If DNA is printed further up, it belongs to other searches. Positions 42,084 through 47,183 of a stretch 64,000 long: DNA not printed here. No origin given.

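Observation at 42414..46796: AT-less KS module with probably degenerate DH and tandem ACPs embedded inside an NRPS megaprotein; only one cis-AT in the whole line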

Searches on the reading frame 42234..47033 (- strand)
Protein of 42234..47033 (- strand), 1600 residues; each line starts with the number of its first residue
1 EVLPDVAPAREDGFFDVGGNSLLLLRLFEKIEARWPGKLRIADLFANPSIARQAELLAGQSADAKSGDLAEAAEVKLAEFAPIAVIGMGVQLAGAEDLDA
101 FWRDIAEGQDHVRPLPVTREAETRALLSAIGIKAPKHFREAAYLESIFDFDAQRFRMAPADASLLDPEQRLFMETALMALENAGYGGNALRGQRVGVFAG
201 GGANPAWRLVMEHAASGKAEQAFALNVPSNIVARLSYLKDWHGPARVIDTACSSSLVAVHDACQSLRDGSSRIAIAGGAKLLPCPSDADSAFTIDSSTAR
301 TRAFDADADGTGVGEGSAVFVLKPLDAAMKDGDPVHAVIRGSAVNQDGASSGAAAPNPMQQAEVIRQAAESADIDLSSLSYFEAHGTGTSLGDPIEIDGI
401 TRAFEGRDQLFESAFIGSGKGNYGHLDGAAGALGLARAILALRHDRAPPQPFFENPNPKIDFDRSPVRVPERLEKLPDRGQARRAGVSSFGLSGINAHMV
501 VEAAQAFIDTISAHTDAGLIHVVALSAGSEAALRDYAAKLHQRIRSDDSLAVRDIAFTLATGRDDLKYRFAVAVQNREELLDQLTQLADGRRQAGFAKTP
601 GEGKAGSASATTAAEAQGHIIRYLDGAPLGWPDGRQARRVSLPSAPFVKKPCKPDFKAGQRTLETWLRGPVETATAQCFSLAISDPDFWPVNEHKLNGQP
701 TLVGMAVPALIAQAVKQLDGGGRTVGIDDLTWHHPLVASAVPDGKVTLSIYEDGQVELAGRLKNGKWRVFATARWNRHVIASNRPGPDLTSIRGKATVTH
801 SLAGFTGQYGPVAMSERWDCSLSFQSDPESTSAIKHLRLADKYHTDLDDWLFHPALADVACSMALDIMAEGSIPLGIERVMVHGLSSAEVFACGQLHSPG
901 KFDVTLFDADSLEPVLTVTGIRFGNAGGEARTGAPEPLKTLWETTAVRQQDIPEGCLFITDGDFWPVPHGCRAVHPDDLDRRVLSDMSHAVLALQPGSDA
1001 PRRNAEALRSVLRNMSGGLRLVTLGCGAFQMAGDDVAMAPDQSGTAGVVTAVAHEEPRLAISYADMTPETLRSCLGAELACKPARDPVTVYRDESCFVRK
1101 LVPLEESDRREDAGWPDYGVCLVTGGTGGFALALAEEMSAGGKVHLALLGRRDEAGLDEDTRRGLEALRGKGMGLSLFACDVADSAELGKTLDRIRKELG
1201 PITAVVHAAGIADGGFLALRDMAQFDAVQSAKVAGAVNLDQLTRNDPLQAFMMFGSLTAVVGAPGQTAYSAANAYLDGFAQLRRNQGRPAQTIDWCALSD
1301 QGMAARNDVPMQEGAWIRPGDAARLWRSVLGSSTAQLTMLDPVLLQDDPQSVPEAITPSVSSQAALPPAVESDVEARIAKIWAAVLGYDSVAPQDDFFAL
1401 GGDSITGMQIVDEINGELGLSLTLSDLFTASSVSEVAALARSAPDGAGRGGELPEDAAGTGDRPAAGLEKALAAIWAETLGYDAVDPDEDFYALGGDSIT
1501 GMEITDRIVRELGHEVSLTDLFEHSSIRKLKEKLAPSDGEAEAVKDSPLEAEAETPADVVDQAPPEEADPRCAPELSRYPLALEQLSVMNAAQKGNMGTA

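Call 3: search_protein_families(library=pfam, proteins=[window:42234-47033:-], max_evalue=0.01)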
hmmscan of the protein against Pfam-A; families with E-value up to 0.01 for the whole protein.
window:42234-47033:- (1600 aa): 12 families
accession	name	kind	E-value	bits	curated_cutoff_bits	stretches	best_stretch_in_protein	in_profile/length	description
PF00109.32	ketoacyl-synt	-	9e-58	196.3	20.8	1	82-327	3-251/252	Beta-ketoacyl synthase, N-terminal domain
PF08659.16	KR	-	2.2e-48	165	22.6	1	1119-1299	1-179/180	KR domain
PF00550.31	PP-binding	-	4.6e-43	145.7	20.8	3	1471-1532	2-65/67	Phosphopantetheine attachment site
PF02801.28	Ketoacyl-synt_C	-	1.8e-33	115.5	20.8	1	336-450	1-115/119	Beta-ketoacyl synthase, C-terminal domain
PF22336.2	RhiE-like_linker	-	5.9e-16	58.6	27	1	525-591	2-67/67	RhiE-like, KS-MAT linker domain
PF22621.2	CurL-like_PKS_C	-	1.6e-14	54.1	27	1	521-584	1-64/64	CurL-like, PKS C-terminal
PF00106.31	adh_short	-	9.9e-13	48.4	26.6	1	1120-1287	2-167/195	short chain dehydrogenase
PF16197.11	KAsynt_C_assoc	-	1.8e-12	48.1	33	1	456-569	1-107/111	Ketoacyl-synthetase C-terminal extension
PF13561.12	adh_short_C2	-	2e-08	34.6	27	1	1129-1280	7-154/236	Enoyl-(Acyl carrier protein) reductase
PF21089.3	PKS_DH_N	-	1.6e-06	28.5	27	1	670-753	7-91/103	Polyketide synthase dehydratase domain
PF00108.29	Thiolase_N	-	1.3e-05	25.2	26.4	1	212-279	46-112/260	Thiolase, N-terminal domain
PF14765.12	PS-DH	-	0.00011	22.3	23.7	1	831-925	48-158/166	Polyketide synthase dehydratase N-terminal domain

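Call 8: find_homologous_proteins(query=window:42414-46796:-, max_evalue=1e-20)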
Query window:42414-46796:- (1461 aa): 7994 proteins with E <= 1e-20 among 8000 candidates; the best 120 are listed.
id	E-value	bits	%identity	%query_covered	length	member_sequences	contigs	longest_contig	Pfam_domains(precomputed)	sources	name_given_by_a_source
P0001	0.0e+0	1016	44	29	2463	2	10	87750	PF08659.17,PF00109.33,PF00550.32,PF13561.13,PF00108.30,PF00106.32,PF02801.29,PF16197.12,PF01370.28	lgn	-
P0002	5.9e-296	1003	38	40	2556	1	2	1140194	PF08659.17,PF22336.3,PF00109.33,PF21394.4,PF22621.3,PF00550.32,PF13561.13,PF00108.30,PF16197.12,PF01370.28,PF00106.32,PF02801.29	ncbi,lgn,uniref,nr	ncbi:Phosphopantetheine attachment site [Paenibacillus algorifonticola]|uniref:Phosphopantetheine at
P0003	7.8e-296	1003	43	93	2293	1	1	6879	PF08659.17,PF22336.3,PF00109.33,PF22621.3,PF00550.32,PF00501.35,PF13193.13,PF16197.12,PF00668.26,PF14765.13,PF00106.32,PF02801.29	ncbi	ncbi:MAG TPA: SDR family NAD(P)-dependent oxidoreductase, partial [Vicinamibacterales bacterium]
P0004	1.9e-294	998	39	42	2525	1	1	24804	PF08659.17,PF22336.3,PF00109.33,PF21394.4,PF22621.3,PF00550.32,PF13561.13,PF00108.30,PF16197.12,PF01370.28,PF22953.4,PF00106.32,PF02801.29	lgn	-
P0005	1.6e-292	992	38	39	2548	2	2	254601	PF08659.17,PF22336.3,PF00109.33,PF21394.4,PF22621.3,PF00550.32,PF13561.13,PF00108.30,PF00106.32,PF02801.29,PF16197.12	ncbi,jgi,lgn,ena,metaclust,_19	jgi:polyketide synthase PksN|metaclust:\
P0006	6.2e-291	987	44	94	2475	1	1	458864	PF08659.17,PF00668.26,PF22336.3,PF00109.33,PF22621.3,PF00550.32,PF13561.13,PF00501.35,PF00106.32,PF02801.29,PF16197.12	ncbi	-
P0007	9.7e-282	956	45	35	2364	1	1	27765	PF08659.17,PF22336.3,PF00109.33,PF22621.3,PF00550.32,PF14399.13,PF00108.30,PF00106.32,PF02801.29,PF16197.12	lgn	-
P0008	2.8e-281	955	41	39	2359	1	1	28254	PF08659.17,PF22336.3,PF00109.33,PF21394.4,PF22621.3,PF00550.32,PF14399.13,PF13561.13,PF00108.30,PF16197.12,PF00106.32,PF02801.29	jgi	jgi:acyl transferase domain-containing protein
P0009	1.0e-277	943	38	39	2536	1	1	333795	PF08659.17,PF22336.3,PF00109.33,PF21394.4,PF22621.3,PF00550.32,PF13561.13,PF00108.30,PF16197.12,PF01370.28,PF00106.32,PF02801.29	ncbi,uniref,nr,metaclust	ncbi:SDR family NAD(P)-dependent oxidoreductase [Paenibacillus alvei]|uniref:SDR family NAD(P)-depen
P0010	2.7e-277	942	41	35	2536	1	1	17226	PF08659.17,PF22336.3,PF00109.33,PF21394.4,PF22621.3,PF00550.32,PF13561.13,PF00108.30,PF16197.12,PF01370.28,PF00106.32,PF02801.29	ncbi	-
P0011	4.7e-273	928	32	43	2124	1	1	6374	PF08659.17,PF22336.3,PF00109.33,PF22621.3,PF00550.32,PF00108.30,PF02801.29,PF23297.2,PF16197.12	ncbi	ncbi:MAG: KR domain-containing protein, partial [Legionella sp.]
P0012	4.3e-269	914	40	39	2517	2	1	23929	PF08659.17,PF22336.3,PF00109.33,PF22621.3,PF00550.32,PF13561.13,PF00108.30,PF00106.32,PF02801.29,PF16197.12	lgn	-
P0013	5.8e-269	914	40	41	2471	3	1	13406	PF08659.17,PF22336.3,PF00109.33,PF22621.3,PF00550.32,PF14399.13,PF13561.13,PF00108.30,PF00106.32,PF02801.29,PF16197.12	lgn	-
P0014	2.2e-268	912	37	40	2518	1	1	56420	PF08659.17,PF22336.3,PF00109.33,PF21394.4,PF22621.3,PF00550.32,PF13561.13,PF00108.30,PF16197.12,PF01370.28,PF22953.4,PF00106.32,PF02801.29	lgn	-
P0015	5.4e-260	884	44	80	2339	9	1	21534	PF08659.17,PF00668.26,PF22336.3,PF00109.33,PF22621.3,PF00550.32,PF00501.35,PF13193.13,PF00106.32,PF02801.29,PF16197.12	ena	-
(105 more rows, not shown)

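Call 9: find_related_loci(query=window:42414-46796:-, collection=genome_contigs, flank=10000)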
Query window:42414-46796:- (1461 aa) in genome_contigs; peptide patterns used: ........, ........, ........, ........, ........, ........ (x = any residue, [..] = any of these).
157 stretches matched a pattern; 87 encode a relative of the query (tblastn E <= 1e-3); the best 80 are kept; 79 distinct loci.
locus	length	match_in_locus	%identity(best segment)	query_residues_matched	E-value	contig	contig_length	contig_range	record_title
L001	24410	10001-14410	33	3-1383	1e-106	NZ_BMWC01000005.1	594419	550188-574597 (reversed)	Streptomyces lomondensis strain JCM 4866 sequence05, whole genome shotgun sequence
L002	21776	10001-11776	37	4-568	5e-94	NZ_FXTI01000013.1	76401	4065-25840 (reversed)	Melghirimyces algeriensis strain DSM 45474, whole genome shotgun sequence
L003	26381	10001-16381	40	4-1459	2e-93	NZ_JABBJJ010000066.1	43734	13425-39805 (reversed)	Pyxidicoccus fallax strain DSM 14698 NODE_66_length_43734_cov_32.1859, whole genome shotgun sequence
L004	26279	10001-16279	37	3-668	2e-92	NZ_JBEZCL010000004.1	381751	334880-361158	Streptomyces sp. NPDC040750 NPDC040750_33_G4.ctg-0004, whole genome shotgun sequence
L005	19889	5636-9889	29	3-1357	4e-112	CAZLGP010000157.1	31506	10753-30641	MAG TPA_asm: uncultured Thermoanaerobaculia bacterium isolate binchicken_co31_43 genome assembly, contig: k141_3918847,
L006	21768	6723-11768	38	3-1226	2e-93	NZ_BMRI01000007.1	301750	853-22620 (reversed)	Kitasatospora griseola strain JCM 3339 sequence007, whole genome shotgun sequence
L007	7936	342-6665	38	4-1366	3e-91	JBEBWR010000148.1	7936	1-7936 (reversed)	MAG: Chthoniobacter flavus isolate T2.bin.293 NODE_33790_length_7936_cov_12.037432, whole genome shotgun sequence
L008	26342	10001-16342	39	4-1236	5e-91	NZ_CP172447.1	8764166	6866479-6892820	Streptomyces sp. BBFR25 chromosome, complete genome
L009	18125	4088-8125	36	3-1261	1e-94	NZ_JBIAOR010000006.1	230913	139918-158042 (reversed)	Brevibacillus sp. NPDC003359 NPDC003359_401_C7.ctg-0006, whole genome shotgun sequence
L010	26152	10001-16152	31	3-1359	7e-138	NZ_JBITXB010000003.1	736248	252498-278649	Streptomyces sp. NPDC053750 NPDC053750_402_F6.ctg-0003, whole genome shotgun sequence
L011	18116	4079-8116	29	3-1261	1e-107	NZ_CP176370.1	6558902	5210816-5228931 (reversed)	Brevibacillus fortis strain LJQJ21 chromosome, complete genome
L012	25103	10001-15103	38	3-1226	8e-90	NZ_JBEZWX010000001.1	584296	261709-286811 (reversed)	Streptomyces sp. NPDC028635 NPDC028635_81_H4.ctg-0001, whole genome shotgun sequence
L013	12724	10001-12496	31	3-799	4e-93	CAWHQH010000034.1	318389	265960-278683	MAG: Terriglobia bacterium isolate MFD08416.bin.2.48 genome assembly, contig: contig_5575, whole genome shotgun sequence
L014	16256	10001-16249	28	3-1358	3e-108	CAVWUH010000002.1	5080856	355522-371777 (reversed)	MAG: uncultured Acidobacteriota bacterium isolate MFD07386.bin.2.1 genome assembly, contig: contig_10975, whole genome s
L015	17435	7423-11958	39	3-1358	4e-89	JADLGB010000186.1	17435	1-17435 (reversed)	MAG: Candidatus Hydrogenedentota bacterium isolate SJ408 c_000000960393, whole genome shotgun sequence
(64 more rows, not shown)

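Call 42: find_encoding_contigs(protein=P0006, flank=10000, max_places=1)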
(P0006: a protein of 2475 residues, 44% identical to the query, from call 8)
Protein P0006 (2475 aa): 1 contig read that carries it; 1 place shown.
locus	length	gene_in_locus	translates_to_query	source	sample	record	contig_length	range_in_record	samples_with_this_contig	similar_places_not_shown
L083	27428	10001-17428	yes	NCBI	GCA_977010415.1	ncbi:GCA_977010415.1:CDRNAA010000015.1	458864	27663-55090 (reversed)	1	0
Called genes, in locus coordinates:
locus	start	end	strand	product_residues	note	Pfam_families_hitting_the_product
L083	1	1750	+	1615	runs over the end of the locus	PF00501:AMP-binding, PF13193:AMP-binding_C (faint), PF00550:PP-binding, PF00109:ketoacyl-synt, PF02801:Ketoacyl-synt_C, PF16197:KAsynt_C_assoc, PF00698:Acyl_transf_1, PF00550:PP-binding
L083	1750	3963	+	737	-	PF18563:TubC_N, PF00668:Condensation, PF00550:PP-binding, PF00668:Condensation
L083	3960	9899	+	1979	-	PF00668:Condensation, PF00501:AMP-binding, PF13193:AMP-binding_C (weak), PF00550:PP-binding, PF00668:Condensation, PF00501:AMP-binding, PF13193:AMP-binding_C, PF00550:PP-binding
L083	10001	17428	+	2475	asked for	PF00109:ketoacyl-synt, PF02801:Ketoacyl-synt_C, PF22336:RhiE-like_linker, PF00106:adh_short, PF08659:KR, PF00550:PP-binding, PF00668:Condensation, PF00501:AMP-binding, +3 more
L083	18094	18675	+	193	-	PF00668:Condensation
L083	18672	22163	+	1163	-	PF00501:AMP-binding, PF13489:Methyltransf_23, PF08241:Methyltransf_11, PF08242:Methyltransf_12, PF13649:Methyltransf_25, PF00501:AMP-binding, PF13193:AMP-binding_C, PF00550:PP-binding, +2 more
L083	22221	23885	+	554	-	PF00005:ABC_tran, PF13304:AAA_21 (faint)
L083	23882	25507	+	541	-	PF00005:ABC_tran, PF13304:AAA_21 (faint)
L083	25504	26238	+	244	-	PF00975:Thioesterase, PF12697:Abhydrolase_6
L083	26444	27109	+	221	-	PF05128:DUF697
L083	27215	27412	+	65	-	-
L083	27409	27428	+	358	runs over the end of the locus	PF01145:Band_7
